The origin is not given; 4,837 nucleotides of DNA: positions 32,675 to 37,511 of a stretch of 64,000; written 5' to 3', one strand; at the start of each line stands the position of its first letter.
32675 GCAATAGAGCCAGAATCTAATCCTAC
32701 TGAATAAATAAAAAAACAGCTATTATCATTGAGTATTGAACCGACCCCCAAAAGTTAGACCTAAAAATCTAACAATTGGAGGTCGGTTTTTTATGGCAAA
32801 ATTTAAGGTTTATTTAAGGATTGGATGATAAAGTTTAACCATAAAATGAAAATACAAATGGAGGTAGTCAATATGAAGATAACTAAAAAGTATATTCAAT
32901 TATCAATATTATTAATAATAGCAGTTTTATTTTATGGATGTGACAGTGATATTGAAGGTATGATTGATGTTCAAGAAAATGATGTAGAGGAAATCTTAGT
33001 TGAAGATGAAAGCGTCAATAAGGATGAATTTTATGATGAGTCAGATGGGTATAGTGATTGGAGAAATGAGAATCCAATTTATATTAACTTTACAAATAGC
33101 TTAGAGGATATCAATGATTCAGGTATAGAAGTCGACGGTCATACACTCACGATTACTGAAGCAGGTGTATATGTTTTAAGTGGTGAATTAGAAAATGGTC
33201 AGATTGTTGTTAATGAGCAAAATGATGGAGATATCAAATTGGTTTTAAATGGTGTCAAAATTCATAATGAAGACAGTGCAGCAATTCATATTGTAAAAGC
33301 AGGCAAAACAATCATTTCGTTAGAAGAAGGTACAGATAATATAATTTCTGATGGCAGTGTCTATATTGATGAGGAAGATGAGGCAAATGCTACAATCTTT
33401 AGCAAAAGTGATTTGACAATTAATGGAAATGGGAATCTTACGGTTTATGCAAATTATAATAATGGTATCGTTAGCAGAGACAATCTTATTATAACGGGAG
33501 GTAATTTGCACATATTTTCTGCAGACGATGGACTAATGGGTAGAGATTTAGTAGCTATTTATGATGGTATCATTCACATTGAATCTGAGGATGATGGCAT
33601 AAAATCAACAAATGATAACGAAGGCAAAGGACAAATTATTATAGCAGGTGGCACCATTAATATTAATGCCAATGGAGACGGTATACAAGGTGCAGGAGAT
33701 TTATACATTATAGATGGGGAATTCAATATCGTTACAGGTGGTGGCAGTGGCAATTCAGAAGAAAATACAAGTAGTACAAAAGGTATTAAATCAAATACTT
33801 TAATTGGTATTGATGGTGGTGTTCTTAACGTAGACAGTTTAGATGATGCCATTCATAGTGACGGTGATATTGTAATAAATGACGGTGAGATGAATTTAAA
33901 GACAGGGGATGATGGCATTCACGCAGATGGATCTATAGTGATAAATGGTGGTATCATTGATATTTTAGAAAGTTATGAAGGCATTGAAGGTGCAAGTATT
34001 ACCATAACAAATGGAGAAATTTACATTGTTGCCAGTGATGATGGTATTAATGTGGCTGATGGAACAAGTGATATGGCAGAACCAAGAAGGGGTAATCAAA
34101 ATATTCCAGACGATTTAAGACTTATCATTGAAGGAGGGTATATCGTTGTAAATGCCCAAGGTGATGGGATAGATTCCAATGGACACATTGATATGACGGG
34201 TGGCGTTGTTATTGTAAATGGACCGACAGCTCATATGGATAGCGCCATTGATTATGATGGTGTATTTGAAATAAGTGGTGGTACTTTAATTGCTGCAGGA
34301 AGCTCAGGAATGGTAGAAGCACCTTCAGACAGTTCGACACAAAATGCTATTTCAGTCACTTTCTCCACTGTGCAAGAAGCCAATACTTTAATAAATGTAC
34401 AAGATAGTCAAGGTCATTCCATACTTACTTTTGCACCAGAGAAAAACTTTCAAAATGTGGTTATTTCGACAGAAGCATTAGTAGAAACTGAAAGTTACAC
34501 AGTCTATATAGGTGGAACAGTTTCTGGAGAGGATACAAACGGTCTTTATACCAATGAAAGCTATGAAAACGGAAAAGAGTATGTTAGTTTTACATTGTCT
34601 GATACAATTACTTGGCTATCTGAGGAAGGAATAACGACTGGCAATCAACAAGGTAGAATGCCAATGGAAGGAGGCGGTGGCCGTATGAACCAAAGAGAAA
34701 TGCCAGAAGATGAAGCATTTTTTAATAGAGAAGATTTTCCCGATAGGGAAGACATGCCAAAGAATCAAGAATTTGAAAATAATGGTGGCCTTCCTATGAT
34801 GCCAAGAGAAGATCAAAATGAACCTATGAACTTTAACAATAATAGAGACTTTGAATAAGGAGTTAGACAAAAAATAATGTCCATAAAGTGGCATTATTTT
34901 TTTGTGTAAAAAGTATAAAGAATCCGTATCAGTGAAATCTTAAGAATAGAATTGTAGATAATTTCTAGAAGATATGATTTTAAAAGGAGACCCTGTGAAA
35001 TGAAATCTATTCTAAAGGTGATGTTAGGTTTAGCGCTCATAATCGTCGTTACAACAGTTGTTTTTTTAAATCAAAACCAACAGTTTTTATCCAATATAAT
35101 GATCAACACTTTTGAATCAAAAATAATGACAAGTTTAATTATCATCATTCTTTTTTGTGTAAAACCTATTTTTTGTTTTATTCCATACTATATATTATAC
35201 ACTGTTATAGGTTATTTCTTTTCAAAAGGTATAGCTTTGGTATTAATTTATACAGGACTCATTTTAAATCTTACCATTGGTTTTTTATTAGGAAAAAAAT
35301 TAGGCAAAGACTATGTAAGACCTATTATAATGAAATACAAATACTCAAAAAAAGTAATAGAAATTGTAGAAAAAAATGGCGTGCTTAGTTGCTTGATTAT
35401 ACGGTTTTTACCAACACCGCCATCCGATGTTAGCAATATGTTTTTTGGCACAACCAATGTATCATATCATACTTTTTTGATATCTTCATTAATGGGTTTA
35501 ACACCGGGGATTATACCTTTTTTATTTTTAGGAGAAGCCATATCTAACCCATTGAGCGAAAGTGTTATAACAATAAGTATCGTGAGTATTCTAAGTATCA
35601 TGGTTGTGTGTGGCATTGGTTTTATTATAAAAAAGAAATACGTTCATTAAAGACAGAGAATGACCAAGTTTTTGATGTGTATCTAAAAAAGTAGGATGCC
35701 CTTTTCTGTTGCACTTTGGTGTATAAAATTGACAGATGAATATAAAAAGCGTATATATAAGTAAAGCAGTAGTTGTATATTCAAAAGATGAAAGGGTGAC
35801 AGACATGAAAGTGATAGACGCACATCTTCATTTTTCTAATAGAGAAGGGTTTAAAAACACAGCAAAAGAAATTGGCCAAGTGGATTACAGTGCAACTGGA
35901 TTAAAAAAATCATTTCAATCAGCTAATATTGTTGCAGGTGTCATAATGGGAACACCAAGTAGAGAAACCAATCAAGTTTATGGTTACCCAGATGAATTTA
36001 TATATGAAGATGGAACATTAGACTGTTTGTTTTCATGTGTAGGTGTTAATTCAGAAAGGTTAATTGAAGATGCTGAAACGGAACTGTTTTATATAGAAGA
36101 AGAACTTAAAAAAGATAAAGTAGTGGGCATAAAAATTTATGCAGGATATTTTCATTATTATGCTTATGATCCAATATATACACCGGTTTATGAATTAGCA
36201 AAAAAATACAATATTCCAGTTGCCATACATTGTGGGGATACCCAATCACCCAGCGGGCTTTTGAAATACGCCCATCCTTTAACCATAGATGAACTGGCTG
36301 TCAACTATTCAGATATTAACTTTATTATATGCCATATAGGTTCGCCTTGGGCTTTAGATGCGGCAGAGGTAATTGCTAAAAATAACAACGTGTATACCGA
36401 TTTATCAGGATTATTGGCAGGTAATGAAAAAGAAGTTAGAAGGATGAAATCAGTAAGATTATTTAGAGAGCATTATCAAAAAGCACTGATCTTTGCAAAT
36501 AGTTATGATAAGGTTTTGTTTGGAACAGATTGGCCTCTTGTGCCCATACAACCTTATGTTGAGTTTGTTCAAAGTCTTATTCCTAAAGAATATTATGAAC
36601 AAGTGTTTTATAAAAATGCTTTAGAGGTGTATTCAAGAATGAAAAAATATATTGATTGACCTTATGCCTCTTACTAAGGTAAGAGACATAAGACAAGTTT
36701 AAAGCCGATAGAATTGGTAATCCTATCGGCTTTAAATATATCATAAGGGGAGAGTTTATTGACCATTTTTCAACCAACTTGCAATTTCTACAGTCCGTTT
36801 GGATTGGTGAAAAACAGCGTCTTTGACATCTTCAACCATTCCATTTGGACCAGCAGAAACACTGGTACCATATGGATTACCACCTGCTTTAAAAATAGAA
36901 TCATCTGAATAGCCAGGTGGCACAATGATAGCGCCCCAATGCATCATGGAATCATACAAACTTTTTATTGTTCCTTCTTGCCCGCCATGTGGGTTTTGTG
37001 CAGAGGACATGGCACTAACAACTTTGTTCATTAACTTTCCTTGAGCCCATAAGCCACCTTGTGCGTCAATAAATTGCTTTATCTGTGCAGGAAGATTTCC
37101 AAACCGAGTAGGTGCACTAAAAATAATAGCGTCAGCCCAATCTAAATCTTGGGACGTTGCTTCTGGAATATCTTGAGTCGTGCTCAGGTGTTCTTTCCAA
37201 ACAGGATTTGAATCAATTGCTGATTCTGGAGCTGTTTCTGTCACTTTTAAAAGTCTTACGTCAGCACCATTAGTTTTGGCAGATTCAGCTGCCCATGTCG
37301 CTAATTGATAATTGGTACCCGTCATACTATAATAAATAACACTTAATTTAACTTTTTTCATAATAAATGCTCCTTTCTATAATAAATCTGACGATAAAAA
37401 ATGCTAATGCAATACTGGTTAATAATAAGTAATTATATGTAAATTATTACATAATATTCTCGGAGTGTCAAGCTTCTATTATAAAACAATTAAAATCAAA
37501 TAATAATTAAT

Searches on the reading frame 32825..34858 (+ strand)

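Call 81: search_protein_families(library=pfam, proteins=[window:32825-34858:+], max_evalue=0.001)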
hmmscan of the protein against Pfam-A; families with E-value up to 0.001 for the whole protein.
window:32825-34858:+ (677 aa): 1 family
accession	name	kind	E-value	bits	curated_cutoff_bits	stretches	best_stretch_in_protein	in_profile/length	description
PF14262.12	Cthe_2159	-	6.9e-91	304.6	25.8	3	104-364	1-262/262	Carbohydrate-binding domain-containing protein Cthe_2159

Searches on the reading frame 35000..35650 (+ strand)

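Call 81: search_protein_families(library=pfam, proteins=[window:35000-35650:+], max_evalue=0.001)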
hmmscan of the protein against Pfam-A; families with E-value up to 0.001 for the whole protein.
window:35000-35650:+ (216 aa): 1 family
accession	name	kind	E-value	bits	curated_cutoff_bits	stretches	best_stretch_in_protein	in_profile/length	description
PF09335.16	VTT_dom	-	1.9e-20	74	33.9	1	61-179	1-122/123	VTT domain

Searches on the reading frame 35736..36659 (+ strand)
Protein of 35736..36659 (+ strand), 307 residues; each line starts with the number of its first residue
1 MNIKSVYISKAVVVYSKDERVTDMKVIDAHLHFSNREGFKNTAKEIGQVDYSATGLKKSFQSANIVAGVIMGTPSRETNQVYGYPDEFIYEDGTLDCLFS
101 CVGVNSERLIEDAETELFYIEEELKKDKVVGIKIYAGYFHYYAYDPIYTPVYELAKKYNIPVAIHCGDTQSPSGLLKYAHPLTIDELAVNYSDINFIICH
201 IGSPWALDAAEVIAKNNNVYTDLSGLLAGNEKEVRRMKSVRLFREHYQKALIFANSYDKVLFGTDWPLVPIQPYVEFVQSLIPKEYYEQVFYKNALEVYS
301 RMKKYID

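Call 81: search_protein_families(library=pfam, proteins=[window:35736-36659:+], max_evalue=0.001)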
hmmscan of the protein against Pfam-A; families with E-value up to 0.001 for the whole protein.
window:35736-36659:+ (307 aa): 2 families
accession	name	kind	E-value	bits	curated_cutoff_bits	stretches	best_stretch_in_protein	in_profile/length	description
PF04909.20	Amidohydro_2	-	6.1e-26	92.3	26.4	1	27-300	1-288/289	Amidohydrolase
PF01026.27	TatD_DNase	-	9.5e-06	25.6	27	1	27-225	1-176/253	TatD related DNase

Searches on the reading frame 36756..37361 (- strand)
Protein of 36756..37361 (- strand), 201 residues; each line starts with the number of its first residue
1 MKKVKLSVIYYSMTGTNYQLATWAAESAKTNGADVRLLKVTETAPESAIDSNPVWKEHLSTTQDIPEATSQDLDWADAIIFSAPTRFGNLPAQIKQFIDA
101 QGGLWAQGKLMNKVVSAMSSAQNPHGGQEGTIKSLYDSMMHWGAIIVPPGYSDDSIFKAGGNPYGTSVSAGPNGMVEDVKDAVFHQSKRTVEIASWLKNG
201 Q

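Call 81: search_protein_families(library=pfam, proteins=[window:36756-37361:-], max_evalue=0.001)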
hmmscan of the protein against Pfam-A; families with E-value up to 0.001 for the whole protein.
window:36756-37361:- (201 aa): 4 families
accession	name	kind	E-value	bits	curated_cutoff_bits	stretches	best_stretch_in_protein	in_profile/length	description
PF03358.20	FMN_red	-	9.1e-19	68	24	1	12-151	9-144/152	NADPH-dependent FMN reductase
PF00258.30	Flavodoxin_1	-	8.6e-11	42.6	25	1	8-141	1-141/143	Flavodoxin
PF02525.22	Flavodoxin_2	-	3.8e-09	37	27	1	9-100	6-102/198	Flavodoxin-like fold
PF12724.12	Flavodoxin_5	-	8.8e-06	26.5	27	1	68-101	36-69/145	Flavodoxin domain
